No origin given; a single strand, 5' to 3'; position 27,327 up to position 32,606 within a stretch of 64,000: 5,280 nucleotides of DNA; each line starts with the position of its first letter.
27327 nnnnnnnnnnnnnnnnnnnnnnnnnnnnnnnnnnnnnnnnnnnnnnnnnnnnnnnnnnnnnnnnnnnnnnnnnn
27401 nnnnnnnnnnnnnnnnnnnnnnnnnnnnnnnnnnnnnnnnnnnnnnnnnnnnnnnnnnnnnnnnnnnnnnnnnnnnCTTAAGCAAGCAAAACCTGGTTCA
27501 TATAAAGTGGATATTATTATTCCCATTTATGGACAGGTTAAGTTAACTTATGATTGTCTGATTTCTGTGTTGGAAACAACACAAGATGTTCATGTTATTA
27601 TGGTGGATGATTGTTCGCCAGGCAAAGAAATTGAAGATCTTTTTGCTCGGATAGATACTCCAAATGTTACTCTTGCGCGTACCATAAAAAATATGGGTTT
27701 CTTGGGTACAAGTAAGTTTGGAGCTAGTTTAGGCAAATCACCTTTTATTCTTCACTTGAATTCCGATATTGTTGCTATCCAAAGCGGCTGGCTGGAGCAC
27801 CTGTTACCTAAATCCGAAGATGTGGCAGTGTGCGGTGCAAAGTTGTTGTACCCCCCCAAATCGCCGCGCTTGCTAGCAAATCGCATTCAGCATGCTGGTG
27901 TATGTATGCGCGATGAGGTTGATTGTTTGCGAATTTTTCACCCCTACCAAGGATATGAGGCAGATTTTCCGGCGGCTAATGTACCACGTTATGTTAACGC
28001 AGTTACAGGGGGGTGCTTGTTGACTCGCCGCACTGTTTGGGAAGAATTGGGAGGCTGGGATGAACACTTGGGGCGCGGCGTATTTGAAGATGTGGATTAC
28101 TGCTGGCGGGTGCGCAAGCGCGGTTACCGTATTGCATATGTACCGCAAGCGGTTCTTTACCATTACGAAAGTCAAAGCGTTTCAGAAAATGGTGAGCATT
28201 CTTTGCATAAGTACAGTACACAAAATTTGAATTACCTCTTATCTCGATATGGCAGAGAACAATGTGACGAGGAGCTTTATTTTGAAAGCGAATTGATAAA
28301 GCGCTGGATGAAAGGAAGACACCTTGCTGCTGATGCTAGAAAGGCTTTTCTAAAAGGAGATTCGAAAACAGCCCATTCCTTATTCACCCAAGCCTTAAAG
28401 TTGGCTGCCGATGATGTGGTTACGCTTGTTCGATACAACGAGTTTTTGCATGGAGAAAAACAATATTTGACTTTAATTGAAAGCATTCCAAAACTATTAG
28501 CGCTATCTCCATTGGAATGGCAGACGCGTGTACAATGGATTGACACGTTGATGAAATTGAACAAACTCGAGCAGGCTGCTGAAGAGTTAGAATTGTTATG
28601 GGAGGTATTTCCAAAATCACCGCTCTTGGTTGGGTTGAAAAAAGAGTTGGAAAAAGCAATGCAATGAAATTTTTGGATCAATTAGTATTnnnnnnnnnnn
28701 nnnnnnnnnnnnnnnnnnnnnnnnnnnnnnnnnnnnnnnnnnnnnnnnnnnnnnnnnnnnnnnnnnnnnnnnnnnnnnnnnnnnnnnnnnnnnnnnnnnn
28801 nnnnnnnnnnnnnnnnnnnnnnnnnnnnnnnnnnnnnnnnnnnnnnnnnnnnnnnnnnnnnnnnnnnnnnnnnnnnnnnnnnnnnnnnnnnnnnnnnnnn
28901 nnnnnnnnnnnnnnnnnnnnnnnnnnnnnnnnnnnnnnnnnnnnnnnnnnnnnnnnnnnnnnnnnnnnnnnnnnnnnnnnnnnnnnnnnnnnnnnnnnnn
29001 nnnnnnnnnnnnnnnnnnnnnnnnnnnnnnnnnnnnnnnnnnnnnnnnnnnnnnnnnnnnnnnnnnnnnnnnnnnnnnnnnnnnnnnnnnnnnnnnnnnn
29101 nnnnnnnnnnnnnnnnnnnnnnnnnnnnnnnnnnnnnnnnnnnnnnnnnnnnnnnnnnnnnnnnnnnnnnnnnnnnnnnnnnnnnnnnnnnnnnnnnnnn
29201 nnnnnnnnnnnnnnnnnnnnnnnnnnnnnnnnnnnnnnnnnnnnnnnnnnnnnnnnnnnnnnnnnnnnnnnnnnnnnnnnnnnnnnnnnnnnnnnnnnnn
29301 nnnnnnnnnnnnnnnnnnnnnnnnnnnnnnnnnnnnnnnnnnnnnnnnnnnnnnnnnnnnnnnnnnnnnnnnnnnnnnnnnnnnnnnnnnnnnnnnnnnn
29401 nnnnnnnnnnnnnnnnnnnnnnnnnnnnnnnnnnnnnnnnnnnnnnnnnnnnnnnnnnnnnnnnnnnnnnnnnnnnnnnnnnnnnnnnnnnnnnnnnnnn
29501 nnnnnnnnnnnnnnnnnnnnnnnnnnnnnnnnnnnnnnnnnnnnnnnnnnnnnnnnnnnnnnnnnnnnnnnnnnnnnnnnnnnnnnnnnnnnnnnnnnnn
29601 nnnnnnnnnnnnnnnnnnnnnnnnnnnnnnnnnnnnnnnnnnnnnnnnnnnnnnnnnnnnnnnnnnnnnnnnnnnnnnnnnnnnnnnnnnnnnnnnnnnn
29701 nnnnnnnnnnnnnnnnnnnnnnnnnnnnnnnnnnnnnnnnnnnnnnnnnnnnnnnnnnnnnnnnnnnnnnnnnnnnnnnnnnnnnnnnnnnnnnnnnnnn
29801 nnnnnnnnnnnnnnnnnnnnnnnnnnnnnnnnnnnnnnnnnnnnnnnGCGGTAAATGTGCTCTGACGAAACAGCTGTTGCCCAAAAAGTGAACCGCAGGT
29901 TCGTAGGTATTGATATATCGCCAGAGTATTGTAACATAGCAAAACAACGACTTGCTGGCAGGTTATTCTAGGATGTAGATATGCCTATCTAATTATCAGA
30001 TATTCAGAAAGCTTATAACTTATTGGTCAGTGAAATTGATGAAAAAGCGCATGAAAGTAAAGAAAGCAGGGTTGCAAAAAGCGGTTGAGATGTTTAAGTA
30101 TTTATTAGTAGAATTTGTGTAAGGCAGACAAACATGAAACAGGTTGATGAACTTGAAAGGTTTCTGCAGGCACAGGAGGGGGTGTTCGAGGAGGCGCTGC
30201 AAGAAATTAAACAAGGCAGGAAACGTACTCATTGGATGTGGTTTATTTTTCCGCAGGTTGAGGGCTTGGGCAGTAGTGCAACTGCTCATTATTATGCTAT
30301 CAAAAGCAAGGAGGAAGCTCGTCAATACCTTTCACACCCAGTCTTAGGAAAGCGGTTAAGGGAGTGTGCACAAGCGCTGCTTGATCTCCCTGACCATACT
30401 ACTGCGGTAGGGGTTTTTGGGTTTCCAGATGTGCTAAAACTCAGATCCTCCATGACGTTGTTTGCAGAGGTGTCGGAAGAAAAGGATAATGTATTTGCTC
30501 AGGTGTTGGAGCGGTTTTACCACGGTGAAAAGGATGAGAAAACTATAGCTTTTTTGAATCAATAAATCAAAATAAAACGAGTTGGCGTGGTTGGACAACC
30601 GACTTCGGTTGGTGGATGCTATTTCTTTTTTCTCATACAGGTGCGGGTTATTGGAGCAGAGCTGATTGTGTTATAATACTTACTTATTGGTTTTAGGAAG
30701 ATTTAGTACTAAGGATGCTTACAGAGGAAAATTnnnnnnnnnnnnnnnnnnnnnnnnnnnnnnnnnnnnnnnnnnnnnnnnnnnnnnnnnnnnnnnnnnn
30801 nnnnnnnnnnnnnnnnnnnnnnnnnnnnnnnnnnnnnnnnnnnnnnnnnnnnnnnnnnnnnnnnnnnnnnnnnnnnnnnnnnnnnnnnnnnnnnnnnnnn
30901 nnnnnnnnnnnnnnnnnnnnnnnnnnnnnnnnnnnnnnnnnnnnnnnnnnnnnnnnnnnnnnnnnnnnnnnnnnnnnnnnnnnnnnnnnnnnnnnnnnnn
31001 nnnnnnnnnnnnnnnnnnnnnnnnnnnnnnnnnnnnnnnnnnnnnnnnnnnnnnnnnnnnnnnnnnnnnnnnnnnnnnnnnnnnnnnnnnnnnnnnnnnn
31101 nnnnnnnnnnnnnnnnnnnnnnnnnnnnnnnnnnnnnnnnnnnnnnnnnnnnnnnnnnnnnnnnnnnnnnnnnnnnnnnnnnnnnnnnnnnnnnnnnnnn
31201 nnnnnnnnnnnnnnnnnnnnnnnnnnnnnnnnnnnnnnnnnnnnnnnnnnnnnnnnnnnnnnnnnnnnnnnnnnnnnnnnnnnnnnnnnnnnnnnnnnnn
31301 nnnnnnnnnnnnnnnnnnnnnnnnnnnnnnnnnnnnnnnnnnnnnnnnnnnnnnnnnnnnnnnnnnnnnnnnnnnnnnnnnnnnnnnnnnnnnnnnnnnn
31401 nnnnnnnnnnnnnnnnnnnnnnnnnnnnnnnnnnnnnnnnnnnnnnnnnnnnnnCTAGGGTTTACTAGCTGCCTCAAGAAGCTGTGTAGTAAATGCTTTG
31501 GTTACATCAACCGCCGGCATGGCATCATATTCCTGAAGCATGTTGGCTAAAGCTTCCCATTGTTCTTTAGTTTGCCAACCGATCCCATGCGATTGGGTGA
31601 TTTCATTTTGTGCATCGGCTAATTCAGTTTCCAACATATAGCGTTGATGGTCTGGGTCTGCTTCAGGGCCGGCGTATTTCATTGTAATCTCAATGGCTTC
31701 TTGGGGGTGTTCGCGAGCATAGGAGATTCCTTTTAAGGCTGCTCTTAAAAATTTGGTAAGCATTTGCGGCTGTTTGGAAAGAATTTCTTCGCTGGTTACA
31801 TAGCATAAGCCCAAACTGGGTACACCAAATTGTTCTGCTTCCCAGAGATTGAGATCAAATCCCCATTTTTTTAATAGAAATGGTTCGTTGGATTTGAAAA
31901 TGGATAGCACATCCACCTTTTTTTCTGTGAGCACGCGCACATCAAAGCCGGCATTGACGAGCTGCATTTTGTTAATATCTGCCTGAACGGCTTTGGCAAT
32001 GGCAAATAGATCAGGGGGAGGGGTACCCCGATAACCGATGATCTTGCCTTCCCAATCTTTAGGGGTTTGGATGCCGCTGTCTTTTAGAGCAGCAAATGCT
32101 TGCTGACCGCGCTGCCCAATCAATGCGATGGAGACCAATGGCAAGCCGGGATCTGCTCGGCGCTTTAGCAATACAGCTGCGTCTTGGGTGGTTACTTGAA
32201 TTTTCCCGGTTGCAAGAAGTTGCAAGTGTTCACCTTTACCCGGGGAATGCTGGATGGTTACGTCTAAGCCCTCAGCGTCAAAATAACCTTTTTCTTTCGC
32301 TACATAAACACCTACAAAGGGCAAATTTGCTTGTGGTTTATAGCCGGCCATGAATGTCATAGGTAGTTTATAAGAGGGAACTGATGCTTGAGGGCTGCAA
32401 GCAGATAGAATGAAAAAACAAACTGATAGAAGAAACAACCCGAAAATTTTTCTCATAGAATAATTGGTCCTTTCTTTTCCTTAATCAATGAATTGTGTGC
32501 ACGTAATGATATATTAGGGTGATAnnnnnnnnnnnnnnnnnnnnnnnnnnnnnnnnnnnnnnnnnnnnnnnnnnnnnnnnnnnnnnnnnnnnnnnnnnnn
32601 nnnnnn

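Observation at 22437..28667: A 2076-aa single-polypeptide glycan assembly line with three GT2-TPR modules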

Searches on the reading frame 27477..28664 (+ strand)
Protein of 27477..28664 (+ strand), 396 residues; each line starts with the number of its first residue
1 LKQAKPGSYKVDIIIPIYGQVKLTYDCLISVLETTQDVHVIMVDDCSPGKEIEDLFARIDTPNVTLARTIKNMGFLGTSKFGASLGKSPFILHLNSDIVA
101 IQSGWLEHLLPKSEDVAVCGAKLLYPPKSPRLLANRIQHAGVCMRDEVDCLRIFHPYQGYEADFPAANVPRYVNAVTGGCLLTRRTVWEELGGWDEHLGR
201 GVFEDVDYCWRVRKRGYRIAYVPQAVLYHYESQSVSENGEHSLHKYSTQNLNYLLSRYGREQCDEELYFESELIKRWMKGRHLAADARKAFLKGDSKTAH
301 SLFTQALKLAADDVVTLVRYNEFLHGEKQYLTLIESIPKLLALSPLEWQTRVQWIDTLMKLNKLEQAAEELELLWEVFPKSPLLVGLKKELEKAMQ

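Call 74: search_solved_structures(query=window:27477-28664:+, max_evalue=0.001)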
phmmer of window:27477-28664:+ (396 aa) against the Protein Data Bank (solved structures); distinct sequences matched with E-value up to 0.001: 0.
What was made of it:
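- Tried and rejected: A PDB sequence search with module 3 alone found nothing (call 74).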

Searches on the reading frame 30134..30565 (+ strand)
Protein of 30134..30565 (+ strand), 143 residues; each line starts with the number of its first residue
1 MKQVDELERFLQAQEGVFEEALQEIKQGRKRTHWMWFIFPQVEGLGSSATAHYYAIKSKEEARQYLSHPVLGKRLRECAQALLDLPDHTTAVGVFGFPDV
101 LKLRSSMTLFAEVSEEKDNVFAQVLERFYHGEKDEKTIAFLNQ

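Call 6: search_protein_families(library=pfam, proteins=[window:30134-30565:+], max_evalue=0.01)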
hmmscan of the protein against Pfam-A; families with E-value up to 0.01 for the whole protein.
window:30134-30565:+ (143 aa): 2 families
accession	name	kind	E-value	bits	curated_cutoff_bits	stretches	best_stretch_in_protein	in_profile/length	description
PF08837.16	DUF1810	-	4.1e-58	195.5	25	1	6-141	3-136/136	Protein of unknown function (DUF1810)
PF23777.1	GEMI5_RBS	-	0.0011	18.6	27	1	56-102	264-307/339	GEMI5 RBS C-terminal domain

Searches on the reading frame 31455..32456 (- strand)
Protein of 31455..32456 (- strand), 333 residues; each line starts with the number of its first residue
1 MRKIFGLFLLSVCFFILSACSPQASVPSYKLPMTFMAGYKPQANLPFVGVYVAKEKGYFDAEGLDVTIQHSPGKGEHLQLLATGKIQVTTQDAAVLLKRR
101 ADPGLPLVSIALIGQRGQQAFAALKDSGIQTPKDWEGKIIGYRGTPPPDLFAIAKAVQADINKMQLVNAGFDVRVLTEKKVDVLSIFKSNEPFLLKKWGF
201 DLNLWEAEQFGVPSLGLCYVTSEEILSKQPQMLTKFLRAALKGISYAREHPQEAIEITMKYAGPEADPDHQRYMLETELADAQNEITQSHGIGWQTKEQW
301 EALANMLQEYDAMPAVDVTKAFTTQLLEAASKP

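Call 6: search_protein_families(library=pfam, proteins=[window:31455-32456:-], max_evalue=0.01)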
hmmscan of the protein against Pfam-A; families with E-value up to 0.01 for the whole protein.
window:31455-32456:- (333 aa): 2 families
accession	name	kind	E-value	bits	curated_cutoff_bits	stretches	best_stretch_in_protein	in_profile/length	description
PF09084.16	NMT1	-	3.1e-44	151.9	20.5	1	47-254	4-216/216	NMT1/THI5 like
PF13379.11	NMT1_2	-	0.0052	17.1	24.7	0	50-145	21-121/252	NMT1-like family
